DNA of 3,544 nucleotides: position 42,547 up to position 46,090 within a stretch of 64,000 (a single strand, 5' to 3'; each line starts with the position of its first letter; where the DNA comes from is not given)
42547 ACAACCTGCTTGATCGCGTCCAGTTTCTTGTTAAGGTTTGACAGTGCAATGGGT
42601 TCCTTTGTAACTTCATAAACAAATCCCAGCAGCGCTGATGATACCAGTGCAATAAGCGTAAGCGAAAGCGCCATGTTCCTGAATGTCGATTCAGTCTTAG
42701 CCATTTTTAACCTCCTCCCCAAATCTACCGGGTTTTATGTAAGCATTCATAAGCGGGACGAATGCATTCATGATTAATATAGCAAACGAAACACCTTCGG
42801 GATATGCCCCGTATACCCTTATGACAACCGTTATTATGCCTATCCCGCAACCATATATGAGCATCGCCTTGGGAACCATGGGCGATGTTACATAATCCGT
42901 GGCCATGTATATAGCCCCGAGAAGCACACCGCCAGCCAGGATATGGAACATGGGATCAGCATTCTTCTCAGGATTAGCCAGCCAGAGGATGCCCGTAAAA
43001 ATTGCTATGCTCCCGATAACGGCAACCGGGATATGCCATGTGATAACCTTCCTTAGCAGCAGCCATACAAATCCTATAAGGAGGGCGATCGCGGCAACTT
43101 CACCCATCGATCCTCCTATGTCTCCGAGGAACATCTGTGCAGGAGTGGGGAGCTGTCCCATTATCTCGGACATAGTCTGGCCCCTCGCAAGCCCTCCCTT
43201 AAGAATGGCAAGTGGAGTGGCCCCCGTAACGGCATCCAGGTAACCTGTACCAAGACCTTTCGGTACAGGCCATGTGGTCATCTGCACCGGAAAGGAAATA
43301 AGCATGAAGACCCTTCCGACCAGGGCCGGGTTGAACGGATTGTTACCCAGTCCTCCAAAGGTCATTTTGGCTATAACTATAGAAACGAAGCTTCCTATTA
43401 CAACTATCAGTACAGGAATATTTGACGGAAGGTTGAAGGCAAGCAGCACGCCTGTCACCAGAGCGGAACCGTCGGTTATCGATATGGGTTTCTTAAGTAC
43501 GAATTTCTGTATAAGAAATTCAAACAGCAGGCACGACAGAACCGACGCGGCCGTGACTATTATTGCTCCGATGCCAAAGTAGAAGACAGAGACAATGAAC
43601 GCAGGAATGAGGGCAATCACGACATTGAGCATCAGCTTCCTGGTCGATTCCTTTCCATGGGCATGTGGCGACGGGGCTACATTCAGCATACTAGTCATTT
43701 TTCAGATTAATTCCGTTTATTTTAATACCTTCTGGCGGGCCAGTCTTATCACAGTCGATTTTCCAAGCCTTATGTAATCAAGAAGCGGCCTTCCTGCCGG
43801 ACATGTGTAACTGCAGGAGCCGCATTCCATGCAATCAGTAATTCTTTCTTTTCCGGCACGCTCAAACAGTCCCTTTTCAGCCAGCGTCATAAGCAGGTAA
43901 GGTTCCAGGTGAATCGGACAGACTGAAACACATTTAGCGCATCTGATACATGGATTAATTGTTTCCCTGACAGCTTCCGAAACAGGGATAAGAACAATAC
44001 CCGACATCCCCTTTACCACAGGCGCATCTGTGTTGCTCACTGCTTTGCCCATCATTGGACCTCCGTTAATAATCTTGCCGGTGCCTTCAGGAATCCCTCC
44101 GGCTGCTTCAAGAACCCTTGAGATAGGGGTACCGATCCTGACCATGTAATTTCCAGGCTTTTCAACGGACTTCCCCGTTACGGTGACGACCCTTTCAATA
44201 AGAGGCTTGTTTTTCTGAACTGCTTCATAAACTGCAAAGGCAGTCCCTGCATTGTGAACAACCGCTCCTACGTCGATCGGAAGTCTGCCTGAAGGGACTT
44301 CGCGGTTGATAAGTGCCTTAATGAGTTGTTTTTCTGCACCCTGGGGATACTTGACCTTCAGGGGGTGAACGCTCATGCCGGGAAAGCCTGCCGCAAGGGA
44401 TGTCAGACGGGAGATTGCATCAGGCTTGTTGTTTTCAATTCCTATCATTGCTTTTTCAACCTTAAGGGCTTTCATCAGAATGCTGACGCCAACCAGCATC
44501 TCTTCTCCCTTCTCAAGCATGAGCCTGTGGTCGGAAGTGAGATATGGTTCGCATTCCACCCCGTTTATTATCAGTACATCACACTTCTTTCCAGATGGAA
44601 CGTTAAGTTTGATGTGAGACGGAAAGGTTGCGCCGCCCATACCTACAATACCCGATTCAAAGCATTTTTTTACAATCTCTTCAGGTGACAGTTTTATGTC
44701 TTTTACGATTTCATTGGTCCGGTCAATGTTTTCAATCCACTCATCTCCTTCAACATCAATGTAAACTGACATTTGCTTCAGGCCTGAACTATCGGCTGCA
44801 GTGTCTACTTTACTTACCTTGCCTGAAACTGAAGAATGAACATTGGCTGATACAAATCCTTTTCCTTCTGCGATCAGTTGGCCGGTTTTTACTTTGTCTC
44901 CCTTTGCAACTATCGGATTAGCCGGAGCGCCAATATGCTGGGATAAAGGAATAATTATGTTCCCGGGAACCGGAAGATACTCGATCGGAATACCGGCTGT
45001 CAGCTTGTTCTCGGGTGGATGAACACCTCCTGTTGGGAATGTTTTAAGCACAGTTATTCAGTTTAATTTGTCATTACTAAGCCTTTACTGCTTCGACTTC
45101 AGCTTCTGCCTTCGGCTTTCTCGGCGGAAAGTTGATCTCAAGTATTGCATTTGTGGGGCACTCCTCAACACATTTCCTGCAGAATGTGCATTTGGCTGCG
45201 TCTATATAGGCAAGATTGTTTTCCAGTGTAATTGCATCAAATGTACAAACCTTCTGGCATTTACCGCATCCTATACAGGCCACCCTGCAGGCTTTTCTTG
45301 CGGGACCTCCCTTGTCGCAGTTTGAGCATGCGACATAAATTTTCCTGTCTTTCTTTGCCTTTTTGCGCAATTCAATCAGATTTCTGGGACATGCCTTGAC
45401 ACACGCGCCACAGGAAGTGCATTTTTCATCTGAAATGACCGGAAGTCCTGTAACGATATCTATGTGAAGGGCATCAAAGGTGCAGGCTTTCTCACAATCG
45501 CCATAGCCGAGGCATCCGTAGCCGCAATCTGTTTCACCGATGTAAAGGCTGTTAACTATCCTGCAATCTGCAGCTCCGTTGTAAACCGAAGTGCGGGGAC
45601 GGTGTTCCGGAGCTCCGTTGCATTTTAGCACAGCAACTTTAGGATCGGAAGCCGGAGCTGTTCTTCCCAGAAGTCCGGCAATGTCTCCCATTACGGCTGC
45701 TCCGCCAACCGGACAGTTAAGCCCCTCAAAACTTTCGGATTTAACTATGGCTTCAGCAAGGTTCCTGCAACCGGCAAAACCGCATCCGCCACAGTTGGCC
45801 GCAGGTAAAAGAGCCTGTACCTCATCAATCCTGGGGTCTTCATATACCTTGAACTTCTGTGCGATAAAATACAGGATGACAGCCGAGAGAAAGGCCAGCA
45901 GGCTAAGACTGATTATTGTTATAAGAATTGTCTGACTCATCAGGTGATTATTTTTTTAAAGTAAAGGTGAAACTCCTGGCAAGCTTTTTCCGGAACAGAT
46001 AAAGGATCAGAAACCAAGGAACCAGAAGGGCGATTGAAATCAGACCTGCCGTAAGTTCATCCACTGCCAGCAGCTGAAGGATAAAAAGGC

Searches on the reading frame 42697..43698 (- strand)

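Call 19: search_protein_families(library=pfam, proteins=[window:42697-43698:-], max_evalue=0.0001)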
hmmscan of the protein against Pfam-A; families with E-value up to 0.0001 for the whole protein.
window:42697-43698:- (333 aa): 1 family
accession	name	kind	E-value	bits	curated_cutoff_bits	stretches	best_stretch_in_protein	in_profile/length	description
PF03116.20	NQR2_RnfD_RnfE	-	2.6e-116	388.6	27.7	1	7-327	2-296/296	NQR2, RnfD, RnfE family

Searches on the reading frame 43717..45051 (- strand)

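Call 19: search_protein_families(library=pfam, proteins=[window:43717-45051:-], max_evalue=0.0001)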
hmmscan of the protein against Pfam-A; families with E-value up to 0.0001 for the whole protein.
window:43717-45051:- (444 aa): 8 families
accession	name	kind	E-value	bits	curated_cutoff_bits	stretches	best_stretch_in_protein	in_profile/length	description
PF01512.22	Complex1_51K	-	2.6e-51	173.9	31.2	1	132-276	3-150/150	Nuo51 FMN-binding domain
PF13375.12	RnfC_N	-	2.2e-31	108.3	25.6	1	7-102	4-100/101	RnfC Barrel sandwich hybrid domain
PF10531.15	SLBB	-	4.2e-12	46.2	27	1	288-335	1-53/55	SLBB domain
PF13237.11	Fer4_10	-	1.7e-07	31.5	25.5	1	366-418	7-53/53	4Fe-4S dicluster domain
PF13183.11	Fer4_8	-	1.8e-06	28.8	27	1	365-420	2-67/68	4Fe-4S dicluster domain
PF12838.12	Fer4_7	-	2.7e-06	28.2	27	1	368-420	2-51/52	4Fe-4S dicluster domain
PF13534.11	Fer4_17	-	3.8e-06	27.8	22.2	1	368-420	2-59/61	4Fe-4S dicluster domain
PF13746.11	Fer4_18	-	1.5e-05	25.6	27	0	362-382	55-75/114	4Fe-4S dicluster domain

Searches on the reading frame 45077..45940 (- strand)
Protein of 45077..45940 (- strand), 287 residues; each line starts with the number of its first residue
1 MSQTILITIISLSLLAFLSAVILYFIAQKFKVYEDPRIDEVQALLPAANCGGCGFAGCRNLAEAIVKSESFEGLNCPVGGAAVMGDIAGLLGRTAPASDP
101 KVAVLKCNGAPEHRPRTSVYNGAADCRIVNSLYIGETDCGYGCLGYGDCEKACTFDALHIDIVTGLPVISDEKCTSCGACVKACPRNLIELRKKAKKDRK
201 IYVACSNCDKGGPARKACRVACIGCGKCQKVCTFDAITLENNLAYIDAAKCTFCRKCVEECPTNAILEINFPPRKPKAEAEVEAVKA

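Call 19: search_protein_families(library=pfam, proteins=[window:45077-45940:-], max_evalue=0.0001)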
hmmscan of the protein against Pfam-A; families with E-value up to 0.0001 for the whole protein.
window:45077-45940:- (287 aa): 10 families
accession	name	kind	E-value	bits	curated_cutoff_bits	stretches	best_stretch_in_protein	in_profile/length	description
PF00037.32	Fer4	-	1.1e-16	60.3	21.1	2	245-266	2-23/24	4Fe-4S binding domain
PF12838.12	Fer4_7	-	9.3e-15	55.3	27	2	222-265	2-52/52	4Fe-4S dicluster domain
PF13187.11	Fer4_9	-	4.6e-14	52.6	27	2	221-266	1-52/52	4Fe-4S dicluster domain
PF14697.11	Fer4_21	-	4.1e-13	49.7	35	2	221-266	7-57/59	4Fe-4S dicluster domain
PF12837.12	Fer4_6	-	6.5e-12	45.2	25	2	167-189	2-24/24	4Fe-4S binding domain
PF13484.11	Fer4_16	-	3.8e-11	44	30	1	173-234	1-65/66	4Fe-4S double cluster binding domain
PF13237.11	Fer4_10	-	4.2e-11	43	25.5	2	221-262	8-53/53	4Fe-4S dicluster domain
PF04060.18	FeS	-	9.9e-09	35.2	23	1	45-69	1-25/33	Putative Fe-S cluster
PF12797.12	Fer4_2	-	1.1e-07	31.7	24.5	1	167-185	3-21/22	4Fe-4S binding domain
PF25160.1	LdpA_Fe-S-bd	-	3.8e-05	23.8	27.6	0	228-269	9-46/49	LdpA Fe-S cluster-binding domain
